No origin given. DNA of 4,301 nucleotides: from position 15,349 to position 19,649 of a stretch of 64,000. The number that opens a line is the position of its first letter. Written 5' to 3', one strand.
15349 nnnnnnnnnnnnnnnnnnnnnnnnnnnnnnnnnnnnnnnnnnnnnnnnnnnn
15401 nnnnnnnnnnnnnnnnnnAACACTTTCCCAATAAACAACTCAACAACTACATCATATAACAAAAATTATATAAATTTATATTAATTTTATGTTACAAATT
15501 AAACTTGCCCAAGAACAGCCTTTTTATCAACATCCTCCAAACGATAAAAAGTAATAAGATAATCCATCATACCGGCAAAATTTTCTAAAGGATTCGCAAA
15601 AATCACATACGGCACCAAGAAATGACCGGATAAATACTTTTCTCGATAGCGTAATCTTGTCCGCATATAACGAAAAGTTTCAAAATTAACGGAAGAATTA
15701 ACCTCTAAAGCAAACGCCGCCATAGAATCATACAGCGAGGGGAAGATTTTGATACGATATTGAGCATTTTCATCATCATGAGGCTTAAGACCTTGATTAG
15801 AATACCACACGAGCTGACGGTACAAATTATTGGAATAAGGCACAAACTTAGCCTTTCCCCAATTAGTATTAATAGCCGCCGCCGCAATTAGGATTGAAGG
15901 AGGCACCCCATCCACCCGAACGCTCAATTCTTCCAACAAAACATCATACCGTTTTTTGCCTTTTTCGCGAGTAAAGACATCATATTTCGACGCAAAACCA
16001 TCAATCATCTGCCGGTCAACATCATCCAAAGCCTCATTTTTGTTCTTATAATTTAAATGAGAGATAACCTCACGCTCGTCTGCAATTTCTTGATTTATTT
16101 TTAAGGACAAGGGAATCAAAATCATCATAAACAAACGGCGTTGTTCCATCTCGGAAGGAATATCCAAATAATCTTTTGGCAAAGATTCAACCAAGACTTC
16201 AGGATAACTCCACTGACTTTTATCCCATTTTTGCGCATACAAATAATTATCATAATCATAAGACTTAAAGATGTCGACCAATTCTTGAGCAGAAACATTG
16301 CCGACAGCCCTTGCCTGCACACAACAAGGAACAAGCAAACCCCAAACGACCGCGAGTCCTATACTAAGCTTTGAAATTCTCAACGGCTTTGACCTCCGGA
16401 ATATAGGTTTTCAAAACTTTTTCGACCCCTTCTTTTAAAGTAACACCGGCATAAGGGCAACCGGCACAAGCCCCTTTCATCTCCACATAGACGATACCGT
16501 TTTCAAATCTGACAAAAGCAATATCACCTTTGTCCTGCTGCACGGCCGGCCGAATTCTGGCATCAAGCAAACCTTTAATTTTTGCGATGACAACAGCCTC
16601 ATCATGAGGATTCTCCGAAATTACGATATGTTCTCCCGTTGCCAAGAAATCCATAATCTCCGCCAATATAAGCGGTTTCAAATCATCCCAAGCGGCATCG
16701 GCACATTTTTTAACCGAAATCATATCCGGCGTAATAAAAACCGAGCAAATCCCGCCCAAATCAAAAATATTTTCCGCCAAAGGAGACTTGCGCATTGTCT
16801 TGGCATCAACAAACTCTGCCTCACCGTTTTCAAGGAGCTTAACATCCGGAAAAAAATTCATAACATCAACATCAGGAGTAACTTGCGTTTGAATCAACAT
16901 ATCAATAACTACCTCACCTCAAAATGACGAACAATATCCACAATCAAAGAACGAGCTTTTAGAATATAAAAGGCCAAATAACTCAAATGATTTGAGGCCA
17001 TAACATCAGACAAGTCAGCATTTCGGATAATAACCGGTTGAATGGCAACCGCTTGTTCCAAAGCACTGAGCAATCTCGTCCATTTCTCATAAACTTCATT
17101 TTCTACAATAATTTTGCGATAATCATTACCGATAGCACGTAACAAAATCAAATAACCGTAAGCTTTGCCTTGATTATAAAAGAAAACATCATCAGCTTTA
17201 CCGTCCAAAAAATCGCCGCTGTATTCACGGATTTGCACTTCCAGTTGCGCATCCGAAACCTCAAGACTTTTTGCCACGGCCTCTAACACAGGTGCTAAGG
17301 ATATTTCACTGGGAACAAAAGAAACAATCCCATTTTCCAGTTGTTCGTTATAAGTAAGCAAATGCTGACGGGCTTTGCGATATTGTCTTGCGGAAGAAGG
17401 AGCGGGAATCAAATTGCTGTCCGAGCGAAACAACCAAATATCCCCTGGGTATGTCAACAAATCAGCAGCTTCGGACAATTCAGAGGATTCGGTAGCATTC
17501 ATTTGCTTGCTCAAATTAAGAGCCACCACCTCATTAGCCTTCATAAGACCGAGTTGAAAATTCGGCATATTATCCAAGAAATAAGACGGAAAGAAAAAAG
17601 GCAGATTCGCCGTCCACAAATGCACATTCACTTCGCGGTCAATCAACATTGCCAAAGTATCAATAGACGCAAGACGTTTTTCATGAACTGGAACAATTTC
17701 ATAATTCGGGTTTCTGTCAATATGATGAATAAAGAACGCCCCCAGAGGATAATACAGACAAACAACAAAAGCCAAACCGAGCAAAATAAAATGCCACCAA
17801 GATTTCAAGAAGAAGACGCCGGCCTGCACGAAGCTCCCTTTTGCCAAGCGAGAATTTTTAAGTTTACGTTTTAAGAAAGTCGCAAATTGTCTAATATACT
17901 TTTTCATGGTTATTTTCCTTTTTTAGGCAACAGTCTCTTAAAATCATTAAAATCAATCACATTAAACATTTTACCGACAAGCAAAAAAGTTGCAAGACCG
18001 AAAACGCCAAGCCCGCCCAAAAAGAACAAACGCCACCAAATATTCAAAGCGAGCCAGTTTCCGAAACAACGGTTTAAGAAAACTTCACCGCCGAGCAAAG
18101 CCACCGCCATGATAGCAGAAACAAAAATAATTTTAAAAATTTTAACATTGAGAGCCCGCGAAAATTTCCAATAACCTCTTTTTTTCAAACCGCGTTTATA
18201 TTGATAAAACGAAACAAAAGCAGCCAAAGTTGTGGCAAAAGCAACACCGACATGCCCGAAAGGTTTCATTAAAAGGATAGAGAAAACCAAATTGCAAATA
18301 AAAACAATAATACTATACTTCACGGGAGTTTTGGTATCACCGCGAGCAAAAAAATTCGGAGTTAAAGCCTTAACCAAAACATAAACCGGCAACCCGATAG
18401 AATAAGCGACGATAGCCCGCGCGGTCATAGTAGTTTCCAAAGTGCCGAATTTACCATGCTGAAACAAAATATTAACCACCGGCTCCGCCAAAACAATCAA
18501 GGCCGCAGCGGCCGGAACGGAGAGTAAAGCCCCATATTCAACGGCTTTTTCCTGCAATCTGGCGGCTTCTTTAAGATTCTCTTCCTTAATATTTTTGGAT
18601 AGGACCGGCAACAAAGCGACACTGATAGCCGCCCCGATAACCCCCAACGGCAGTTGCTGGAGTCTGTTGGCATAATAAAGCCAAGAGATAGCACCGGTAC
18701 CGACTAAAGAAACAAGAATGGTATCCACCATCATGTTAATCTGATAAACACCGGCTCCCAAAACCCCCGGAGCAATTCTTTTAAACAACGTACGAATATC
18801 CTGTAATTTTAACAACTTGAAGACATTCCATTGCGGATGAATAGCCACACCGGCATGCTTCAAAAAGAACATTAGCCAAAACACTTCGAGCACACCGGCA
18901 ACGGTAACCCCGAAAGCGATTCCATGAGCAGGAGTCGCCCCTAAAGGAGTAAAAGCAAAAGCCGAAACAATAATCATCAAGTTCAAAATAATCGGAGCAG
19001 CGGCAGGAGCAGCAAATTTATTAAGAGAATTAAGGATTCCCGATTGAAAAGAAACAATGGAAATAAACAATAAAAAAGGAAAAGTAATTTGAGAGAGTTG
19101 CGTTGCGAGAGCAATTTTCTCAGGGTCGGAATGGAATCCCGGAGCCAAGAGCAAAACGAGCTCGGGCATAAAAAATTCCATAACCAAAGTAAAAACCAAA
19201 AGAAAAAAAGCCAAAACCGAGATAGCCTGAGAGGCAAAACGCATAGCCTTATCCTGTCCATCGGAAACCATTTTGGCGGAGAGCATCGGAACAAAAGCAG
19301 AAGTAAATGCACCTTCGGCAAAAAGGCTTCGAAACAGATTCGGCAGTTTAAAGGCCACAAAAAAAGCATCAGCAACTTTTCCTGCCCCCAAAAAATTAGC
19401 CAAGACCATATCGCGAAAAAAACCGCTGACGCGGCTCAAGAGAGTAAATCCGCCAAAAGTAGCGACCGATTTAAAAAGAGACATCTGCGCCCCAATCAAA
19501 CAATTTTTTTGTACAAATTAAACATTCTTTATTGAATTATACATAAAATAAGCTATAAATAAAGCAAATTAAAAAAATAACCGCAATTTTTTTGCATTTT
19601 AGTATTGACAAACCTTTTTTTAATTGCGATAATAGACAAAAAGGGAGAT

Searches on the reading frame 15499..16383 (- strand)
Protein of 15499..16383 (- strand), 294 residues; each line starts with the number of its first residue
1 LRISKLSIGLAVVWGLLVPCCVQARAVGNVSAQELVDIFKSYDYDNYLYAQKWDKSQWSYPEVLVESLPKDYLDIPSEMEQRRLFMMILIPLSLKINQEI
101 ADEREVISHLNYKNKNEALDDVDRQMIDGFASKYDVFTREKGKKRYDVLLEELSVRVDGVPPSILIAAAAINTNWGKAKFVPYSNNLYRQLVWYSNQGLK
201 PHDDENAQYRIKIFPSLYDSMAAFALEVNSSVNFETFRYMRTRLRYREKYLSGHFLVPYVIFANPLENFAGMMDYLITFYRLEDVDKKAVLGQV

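Call 18: search_protein_families(library=pfam, proteins=[window:15499-16383:-], max_evalue=0.00001)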
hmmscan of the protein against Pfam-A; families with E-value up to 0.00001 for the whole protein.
window:15499-16383:- (294 aa): 1 family
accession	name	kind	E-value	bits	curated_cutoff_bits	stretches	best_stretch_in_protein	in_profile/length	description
PF01832.25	Glucosaminidase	-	2.2e-07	32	30.2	1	158-242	11-81/123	Mannosyl-glycoprotein endo-beta-N-acetylglucosaminidase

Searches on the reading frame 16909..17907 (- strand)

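Call 19: search_protein_families(library=pfam, proteins=[window:16909-17907:-], max_evalue=0.00001)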
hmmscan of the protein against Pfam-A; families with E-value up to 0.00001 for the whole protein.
window:16909-17907:- (332 aa): 1 family
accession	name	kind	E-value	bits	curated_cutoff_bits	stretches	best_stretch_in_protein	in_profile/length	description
PF10095.14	DUF2333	-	3.2e-13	49.8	22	1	237-325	235-323/330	Uncharacterized protein conserved in bacteria (DUF2333)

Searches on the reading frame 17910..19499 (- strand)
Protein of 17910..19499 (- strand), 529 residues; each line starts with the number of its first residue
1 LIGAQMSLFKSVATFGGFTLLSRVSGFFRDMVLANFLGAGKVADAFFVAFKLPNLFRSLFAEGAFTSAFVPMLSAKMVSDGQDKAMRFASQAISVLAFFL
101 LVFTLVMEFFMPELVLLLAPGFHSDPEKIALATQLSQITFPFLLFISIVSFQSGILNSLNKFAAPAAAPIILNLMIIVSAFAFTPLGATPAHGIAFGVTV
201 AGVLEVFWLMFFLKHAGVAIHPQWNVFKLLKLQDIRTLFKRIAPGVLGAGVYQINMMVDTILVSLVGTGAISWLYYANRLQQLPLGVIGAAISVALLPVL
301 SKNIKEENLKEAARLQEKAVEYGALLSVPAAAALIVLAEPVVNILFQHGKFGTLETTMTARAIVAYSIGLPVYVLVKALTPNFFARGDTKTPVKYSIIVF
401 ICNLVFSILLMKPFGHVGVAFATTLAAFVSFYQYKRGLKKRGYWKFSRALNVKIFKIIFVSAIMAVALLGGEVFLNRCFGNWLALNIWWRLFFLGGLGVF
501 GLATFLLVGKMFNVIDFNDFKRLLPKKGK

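Call 19: search_protein_families(library=pfam, proteins=[window:17910-19499:-], max_evalue=0.00001)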
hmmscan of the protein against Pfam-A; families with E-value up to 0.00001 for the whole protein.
window:17910-19499:- (529 aa): 2 families
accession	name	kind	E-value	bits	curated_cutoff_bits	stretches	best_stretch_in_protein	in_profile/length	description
PF03023.19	MurJ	-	3.8e-117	392.1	27.4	1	33-478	1-439/451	Lipid II flippase MurJ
PF01554.23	MatE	-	1.7e-11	44.5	24.9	1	253-408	10-160/161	MatE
